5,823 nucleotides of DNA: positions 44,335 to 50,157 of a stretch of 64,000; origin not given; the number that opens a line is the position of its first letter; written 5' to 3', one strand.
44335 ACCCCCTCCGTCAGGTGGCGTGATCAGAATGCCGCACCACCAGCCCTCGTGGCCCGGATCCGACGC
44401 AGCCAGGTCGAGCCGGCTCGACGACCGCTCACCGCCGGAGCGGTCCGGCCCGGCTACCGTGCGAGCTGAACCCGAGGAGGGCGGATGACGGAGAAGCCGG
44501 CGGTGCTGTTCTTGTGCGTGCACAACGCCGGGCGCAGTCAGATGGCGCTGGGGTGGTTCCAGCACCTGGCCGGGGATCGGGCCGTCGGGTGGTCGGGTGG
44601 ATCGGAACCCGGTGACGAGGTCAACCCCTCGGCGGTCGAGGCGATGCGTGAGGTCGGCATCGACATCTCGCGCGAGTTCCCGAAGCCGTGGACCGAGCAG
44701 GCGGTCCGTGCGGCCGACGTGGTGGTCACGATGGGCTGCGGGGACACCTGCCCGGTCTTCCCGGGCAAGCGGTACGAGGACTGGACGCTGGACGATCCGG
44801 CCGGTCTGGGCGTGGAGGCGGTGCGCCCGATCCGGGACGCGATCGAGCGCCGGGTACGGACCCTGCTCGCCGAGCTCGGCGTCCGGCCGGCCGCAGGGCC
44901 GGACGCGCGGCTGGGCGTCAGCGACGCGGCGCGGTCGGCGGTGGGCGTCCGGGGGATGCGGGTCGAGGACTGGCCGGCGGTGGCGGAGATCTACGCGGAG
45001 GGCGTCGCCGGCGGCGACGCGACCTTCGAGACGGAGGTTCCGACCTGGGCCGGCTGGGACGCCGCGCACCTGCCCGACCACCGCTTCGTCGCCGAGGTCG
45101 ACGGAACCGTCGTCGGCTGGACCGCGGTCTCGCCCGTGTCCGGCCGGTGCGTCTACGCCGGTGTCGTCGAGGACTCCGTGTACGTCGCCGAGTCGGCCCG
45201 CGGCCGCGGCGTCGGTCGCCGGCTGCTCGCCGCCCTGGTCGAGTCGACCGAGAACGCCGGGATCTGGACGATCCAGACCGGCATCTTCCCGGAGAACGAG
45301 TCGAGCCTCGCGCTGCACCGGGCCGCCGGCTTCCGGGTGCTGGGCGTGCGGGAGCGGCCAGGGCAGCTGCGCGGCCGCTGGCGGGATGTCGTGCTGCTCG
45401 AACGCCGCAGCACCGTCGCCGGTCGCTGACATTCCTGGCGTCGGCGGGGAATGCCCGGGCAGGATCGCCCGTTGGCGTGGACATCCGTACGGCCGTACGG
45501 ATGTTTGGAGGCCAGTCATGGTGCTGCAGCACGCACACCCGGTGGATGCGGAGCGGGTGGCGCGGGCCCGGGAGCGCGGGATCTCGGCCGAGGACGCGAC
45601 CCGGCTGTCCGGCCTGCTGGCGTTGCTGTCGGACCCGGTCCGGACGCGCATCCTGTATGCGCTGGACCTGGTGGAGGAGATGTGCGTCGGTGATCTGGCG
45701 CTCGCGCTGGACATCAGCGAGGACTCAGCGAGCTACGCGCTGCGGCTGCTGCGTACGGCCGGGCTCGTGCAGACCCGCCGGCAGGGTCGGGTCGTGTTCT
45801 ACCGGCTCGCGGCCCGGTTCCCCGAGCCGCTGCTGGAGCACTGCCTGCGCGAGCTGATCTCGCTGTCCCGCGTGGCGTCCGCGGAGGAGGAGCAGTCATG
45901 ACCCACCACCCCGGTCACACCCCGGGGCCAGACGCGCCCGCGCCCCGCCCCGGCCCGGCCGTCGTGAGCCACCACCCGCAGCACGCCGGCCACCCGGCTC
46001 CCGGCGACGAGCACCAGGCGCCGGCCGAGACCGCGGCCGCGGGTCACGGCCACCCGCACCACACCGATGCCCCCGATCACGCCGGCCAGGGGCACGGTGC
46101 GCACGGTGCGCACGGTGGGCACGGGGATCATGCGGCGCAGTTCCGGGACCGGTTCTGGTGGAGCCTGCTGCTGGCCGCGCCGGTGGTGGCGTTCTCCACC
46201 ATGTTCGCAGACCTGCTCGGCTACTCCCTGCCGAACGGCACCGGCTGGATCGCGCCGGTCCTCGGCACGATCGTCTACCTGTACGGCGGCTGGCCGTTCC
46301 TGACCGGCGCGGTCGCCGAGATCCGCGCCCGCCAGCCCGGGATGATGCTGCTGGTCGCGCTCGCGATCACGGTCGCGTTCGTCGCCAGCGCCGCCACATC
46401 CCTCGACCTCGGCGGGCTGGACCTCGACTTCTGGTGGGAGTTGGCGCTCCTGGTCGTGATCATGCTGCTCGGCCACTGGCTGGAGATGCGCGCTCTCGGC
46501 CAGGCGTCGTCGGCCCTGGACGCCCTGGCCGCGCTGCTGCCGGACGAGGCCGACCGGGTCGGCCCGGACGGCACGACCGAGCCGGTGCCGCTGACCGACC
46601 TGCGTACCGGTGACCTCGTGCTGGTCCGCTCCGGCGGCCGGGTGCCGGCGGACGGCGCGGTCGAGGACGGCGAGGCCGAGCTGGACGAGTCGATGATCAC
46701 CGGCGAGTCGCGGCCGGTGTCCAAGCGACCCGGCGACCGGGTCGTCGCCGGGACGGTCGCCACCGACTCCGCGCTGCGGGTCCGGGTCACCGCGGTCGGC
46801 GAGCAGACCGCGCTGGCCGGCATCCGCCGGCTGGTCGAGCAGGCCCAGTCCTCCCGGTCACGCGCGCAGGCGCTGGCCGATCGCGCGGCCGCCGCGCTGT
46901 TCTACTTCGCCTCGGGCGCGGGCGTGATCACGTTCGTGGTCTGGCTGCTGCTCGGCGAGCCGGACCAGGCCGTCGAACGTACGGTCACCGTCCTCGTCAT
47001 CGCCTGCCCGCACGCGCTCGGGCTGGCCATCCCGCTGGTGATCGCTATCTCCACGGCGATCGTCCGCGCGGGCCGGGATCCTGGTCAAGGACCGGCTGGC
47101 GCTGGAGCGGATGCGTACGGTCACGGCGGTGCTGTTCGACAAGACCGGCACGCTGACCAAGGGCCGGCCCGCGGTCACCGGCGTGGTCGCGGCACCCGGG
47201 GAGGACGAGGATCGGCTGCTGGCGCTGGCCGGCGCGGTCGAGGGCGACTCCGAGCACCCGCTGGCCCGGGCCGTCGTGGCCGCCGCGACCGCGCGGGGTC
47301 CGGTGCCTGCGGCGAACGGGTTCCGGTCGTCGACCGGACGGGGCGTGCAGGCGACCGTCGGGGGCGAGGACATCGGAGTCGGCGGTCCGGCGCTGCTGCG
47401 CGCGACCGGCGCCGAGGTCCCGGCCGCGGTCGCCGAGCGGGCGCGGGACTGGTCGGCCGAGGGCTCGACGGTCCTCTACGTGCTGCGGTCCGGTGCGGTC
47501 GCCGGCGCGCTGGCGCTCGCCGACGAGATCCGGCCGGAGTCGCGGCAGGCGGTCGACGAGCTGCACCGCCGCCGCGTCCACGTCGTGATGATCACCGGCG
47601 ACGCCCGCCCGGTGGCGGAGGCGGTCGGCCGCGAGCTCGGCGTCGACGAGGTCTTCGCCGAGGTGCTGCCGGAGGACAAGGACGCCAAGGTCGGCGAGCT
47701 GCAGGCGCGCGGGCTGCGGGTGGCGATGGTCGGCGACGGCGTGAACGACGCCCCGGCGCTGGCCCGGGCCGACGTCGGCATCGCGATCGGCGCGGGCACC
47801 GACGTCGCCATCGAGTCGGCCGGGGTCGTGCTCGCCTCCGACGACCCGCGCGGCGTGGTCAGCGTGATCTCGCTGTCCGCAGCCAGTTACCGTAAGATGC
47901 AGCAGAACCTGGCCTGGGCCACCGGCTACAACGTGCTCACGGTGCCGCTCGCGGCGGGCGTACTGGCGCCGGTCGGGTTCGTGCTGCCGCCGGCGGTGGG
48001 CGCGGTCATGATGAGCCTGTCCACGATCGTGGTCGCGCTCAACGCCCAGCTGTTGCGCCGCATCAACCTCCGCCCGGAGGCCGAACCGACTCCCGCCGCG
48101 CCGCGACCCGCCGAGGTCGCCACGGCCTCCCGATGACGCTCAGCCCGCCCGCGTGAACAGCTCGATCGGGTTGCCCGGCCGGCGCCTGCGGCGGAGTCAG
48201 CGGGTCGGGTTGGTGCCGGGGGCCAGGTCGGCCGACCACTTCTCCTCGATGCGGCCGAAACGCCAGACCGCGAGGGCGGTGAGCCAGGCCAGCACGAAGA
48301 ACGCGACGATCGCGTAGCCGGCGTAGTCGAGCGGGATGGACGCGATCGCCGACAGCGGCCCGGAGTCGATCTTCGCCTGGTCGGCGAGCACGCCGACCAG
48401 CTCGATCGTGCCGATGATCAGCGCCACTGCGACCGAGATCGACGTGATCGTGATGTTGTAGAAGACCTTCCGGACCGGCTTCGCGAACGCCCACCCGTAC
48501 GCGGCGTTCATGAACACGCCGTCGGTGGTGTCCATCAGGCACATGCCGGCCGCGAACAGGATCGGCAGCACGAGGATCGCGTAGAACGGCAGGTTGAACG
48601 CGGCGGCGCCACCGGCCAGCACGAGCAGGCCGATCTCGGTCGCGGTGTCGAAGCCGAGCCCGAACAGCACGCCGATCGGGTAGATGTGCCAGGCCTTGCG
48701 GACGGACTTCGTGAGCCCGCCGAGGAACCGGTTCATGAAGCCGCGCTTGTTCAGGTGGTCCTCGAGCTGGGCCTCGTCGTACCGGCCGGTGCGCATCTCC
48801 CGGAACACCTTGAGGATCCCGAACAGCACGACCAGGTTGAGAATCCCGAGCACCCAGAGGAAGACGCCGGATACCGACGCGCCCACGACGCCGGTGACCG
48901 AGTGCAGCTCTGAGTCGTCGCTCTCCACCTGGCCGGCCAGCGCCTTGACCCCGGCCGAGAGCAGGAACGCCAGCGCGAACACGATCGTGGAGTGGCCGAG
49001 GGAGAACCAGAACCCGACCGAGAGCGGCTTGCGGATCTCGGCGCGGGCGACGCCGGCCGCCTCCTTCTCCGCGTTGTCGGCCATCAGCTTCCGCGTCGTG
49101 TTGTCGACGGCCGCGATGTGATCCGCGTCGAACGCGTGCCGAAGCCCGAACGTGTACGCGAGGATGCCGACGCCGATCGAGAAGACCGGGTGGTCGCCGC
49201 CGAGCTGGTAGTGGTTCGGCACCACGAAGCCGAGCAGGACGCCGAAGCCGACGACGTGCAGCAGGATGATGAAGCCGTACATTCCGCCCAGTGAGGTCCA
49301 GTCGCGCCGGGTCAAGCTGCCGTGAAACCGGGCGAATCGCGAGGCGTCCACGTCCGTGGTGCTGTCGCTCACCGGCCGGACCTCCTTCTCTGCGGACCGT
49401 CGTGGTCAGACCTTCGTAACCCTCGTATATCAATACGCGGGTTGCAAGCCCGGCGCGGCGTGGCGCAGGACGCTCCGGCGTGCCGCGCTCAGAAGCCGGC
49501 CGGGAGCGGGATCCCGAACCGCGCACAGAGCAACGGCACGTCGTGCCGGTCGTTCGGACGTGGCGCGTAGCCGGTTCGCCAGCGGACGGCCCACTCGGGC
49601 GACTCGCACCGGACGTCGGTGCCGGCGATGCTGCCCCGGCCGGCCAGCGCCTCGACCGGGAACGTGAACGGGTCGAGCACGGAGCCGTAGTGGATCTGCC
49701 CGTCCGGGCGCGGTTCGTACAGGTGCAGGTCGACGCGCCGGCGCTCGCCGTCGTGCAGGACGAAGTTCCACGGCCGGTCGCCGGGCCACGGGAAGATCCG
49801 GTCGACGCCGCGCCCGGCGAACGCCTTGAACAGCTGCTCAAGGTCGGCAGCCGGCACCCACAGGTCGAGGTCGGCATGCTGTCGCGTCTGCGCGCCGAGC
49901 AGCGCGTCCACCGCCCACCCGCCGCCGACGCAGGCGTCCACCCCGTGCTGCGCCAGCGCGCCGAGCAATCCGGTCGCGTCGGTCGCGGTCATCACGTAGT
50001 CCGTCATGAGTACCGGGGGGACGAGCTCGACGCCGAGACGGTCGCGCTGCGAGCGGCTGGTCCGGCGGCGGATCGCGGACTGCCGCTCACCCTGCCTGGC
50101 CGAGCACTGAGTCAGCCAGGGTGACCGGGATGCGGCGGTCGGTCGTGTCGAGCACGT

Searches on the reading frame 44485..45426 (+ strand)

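Call 71: search_protein_families(library=pfam, proteins=[window:44485-45426:+], max_evalue=0.00001)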
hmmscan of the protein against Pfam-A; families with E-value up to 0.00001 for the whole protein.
window:44485-45426:+ (314 aa): 4 families
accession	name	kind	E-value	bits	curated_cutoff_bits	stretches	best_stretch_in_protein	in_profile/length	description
PF01451.26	LMWPc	-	7.1e-18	65.6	23.2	1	7-128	1-144/144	Low molecular weight phosphotyrosine protein phosphatase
PF00583.31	Acetyltransf_1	-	1.1e-14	55.2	20.7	1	187-283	23-116/116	Acetyltransferase (GNAT) family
PF13508.13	Acetyltransf_7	-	1.6e-10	41.7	27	1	200-284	5-83/84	Acetyltransferase (GNAT) domain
PF13420.13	Acetyltransf_4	-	7e-09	36.3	24.3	1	202-303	54-154/155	Acetyltransferase (GNAT) domain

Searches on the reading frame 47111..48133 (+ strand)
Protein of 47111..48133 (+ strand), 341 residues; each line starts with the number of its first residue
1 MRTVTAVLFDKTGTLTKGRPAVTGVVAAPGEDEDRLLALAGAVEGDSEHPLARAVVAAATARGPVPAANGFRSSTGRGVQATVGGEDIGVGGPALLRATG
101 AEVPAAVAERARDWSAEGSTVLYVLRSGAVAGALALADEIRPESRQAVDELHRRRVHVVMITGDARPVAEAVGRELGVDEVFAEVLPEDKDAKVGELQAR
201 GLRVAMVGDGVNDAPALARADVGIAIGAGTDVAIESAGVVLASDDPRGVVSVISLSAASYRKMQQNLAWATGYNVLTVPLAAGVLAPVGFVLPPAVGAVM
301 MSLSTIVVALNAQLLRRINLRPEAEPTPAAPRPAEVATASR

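Call 72: search_protein_families(library=pfam, proteins=[window:47111-48133:+], max_evalue=0.00001)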
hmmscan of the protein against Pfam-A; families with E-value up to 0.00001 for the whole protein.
window:47111-48133:+ (341 aa): 3 families
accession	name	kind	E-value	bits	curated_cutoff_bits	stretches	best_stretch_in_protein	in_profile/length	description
PF00702.32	Hydrolase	-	1.9e-36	126.7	26.4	1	5-221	2-191/191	haloacid dehalogenase-like hydrolase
PF12710.13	HAD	-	3.5e-08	34.5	27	1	138-217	83-188/189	haloacid dehalogenase-like hydrolase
PF08282.18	Hydrolase_3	-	4.2e-06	27.1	20.9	0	203-253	205-255/255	haloacid dehalogenase-like hydrolase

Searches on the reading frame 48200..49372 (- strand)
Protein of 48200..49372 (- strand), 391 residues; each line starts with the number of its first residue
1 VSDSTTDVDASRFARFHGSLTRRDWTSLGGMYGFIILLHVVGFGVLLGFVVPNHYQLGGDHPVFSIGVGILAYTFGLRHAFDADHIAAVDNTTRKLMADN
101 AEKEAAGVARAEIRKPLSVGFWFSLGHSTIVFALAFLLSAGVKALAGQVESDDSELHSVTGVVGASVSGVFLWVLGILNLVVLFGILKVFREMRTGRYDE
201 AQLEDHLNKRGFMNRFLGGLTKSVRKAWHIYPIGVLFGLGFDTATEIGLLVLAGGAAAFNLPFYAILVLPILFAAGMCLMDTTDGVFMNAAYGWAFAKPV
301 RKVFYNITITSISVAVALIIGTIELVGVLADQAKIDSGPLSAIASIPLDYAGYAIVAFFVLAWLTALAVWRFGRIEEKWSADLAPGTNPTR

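Call 72: search_protein_families(library=pfam, proteins=[window:48200-49372:-], max_evalue=0.00001)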
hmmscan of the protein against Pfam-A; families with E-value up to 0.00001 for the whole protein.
window:48200-49372:- (391 aa): 1 family
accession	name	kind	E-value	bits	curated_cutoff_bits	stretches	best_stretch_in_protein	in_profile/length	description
PF03824.22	NicO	-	2.6e-90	303.1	27.7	1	66-367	2-285/287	High-affinity nickel-transport protein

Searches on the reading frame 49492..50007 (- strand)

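Call 72: search_protein_families(library=pfam, proteins=[window:49492-50007:-], max_evalue=0.00001)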
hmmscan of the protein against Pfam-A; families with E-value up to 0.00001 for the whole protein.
window:49492-50007:- (172 aa): 1 family
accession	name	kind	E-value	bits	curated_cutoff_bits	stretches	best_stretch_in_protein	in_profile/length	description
PF10706.15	Aminoglyc_resit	-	1.4e-23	84.1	21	1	15-157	6-146/149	Aminoglycoside-2''-adenylyltransferase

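Call 88: search_protein_families(library=ncbifam, proteins=[window:49492-50007:-], max_evalue=0.00001)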
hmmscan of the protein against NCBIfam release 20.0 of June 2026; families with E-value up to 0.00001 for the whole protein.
window:49492-50007:- (172 aa): 5 families
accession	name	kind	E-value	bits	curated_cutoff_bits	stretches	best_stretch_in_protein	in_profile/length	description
NF000141.1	linco_LnuC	exception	1.2e-20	74.1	300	1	23-170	19-161/164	lincosamide nucleotidyltransferase Lnu(C)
NF000017.1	linco_LnuD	exception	1.3e-19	70.8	325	1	13-170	9-161/164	lincosamide nucleotidyltransferase Lnu(D)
NF000061.1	linco_LnuP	exception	3.2e-18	66.4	300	1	9-170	5-161/166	lincosamide nucleotidyltransferase Lnu(P)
NF000064.3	ANT_2pp_Ia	exception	5.6e-08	33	350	1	15-67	13-68/177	aminoglycoside nucleotidyltransferase ANT(2'')-Ia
NF000153.1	linco_LnuAN2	exception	9.1e-08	32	340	1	12-159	13-157/170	lincosamide nucleotidyltransferase Lnu(AN2)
